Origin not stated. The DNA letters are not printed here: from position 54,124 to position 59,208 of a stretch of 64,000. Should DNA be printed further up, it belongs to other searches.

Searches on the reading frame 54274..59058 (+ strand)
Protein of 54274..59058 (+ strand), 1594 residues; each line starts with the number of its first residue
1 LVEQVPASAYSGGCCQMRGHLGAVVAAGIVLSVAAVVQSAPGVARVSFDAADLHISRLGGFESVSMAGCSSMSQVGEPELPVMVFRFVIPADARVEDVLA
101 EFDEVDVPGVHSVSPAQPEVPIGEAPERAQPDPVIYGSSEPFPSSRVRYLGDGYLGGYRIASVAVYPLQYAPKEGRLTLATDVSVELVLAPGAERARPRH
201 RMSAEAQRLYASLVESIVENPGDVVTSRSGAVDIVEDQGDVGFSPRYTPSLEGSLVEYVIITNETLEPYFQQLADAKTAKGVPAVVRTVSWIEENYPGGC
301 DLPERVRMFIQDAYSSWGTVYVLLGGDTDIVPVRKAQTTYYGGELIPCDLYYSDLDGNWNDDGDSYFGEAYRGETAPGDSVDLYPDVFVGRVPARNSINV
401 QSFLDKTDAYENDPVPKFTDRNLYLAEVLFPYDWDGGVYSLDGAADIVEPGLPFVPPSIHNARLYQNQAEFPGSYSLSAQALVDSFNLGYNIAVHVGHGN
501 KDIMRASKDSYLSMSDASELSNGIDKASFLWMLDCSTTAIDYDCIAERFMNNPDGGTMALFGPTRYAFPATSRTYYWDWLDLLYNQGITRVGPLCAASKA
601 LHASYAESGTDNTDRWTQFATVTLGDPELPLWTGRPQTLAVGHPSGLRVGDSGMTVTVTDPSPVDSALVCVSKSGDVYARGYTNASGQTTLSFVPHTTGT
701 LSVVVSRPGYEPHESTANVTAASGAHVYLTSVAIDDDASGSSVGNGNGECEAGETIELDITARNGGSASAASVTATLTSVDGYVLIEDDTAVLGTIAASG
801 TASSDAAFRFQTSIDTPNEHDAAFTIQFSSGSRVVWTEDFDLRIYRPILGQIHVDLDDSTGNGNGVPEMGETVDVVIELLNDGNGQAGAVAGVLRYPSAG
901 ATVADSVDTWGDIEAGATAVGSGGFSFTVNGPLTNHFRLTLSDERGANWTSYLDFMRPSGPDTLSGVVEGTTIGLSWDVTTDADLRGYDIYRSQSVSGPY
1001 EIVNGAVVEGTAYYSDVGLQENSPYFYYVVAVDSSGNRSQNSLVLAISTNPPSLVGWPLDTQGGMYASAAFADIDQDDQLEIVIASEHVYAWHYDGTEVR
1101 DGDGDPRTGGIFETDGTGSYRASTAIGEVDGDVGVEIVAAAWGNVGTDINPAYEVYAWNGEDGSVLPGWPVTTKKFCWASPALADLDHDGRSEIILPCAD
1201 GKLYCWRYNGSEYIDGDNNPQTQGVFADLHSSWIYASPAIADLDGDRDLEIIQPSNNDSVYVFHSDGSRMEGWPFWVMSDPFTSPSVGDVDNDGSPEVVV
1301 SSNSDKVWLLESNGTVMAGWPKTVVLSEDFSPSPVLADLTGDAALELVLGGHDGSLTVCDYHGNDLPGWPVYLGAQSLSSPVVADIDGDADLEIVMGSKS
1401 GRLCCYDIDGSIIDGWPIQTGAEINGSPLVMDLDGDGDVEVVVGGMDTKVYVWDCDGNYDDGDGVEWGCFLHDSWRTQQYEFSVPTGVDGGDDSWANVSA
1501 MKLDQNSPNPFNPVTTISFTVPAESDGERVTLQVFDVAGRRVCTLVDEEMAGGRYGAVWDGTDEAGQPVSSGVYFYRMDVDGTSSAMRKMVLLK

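Call 15: search_protein_families(library=pfam, proteins=[window:54274-59058:+], max_evalue=0.001)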
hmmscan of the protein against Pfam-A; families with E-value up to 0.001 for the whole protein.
window:54274-59058:+ (1594 aa): 12 families
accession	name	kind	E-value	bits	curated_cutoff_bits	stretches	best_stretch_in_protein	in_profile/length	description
PF01364.23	Peptidase_C25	-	2.3e-55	188.8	23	1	258-631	1-374/374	Peptidase family C25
PF13517.12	FG-GAP_3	-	4e-23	82.2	26.9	3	1185-1252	1-60/61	FG-GAP-like repeat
PF08126.16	Propeptide_C25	-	5.7e-13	48.9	22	1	41-194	19-177/205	Propeptide_C25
PF25292.1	Beta-prop_CGLA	-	5.1e-12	46.3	26.8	0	1241-1318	37-110/316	Lambda-carrageenase beta-propeller domain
PF01839.29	FG-GAP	-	5.3e-12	45.8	22.1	0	1283-1303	3-30/37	FG-GAP repeat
PF13570.13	Beta-prop_ACSF4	-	8.1e-12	45.6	133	1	1155-1337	157-311/329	Beta-alanine-activating enzyme, beta-propeller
PF13860.13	FlgD_ig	-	9.1e-09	35.6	27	1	1515-1578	10-73/79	FlgD Ig-like domain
PF14783.12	BBS2_Mid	-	6.9e-07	29.8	27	0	1429-1453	3-27/108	Ciliary BBSome complex subunit 2, middle region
PF13620.12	CarboxypepD_reg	-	2e-05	25.3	32.3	1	655-724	3-74/82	Carboxypeptidase regulatory-like domain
PF13585.12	CHU_C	-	0.0001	22.8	27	1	1520-1584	19-76/86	CHU_C Type IX secretion signal domain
PF03785.20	Peptidase_C25_C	-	0.00033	20.9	25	1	636-708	1-69/79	Peptidase family C25, C terminal ig-like domain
PF00041.27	fn3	-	0.00071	20.2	25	0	968-1041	11-77/84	Fibronectin type III domain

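Call 18: search_protein_families(library=ncbifam, proteins=[window:54274-59058:+], max_evalue=0.001)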
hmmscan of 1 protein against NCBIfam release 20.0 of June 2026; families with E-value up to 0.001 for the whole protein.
window:54274-59058:+ (1594 aa): 7 families
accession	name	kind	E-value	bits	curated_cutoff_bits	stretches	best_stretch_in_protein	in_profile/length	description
NF052323.1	T9SSA_dep_M6i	equivalog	6.5e-33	113.8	600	3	1281-1378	785-891/1043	T9SS-dependent M6-like inactivated metalloprotease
NF033707.1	T9SS_sortase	equivalog_domain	2.7e-22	78.3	420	2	255-631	366-732/1095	type IX secretion system sortase PorU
TIGR03900.1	prc_long_Delta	hypoth_equivalog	4.4e-09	34.9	660.95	1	747-918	566-738/973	MXAN_5808 family serine peptidase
NF009276.0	PRK12633.1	equivalog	2.3e-07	30.8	383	1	1512-1578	114-179/234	flagellar basal body rod modification protein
NF052324.1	PorU_rel_Nterm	equivalog_domain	5.5e-05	21.5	450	1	383-631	524-765/879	putative type IX secretion system sortase PorU2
TIGR04183.1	Por_Secre_tail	domain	0.00052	19.9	23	0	1508-1591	3-70/72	T9SS type A sorting domain-containing protein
NF005176.1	PRK06655.1-1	equivalog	0.00081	19.4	230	0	1519-1581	88-150/197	flagellar hook assembly protein FlgD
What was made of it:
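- On T9SS type A C-terminal sorting domain (TIGR04183 / PF18962): The upstream C25 peptidase scores 78 bits against a cutoff of 420 on the PorU model, so it is not a PorU equivalog (call 18).
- Tried and rejected: It scores 78 bits against a cutoff of 420 (call 18).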
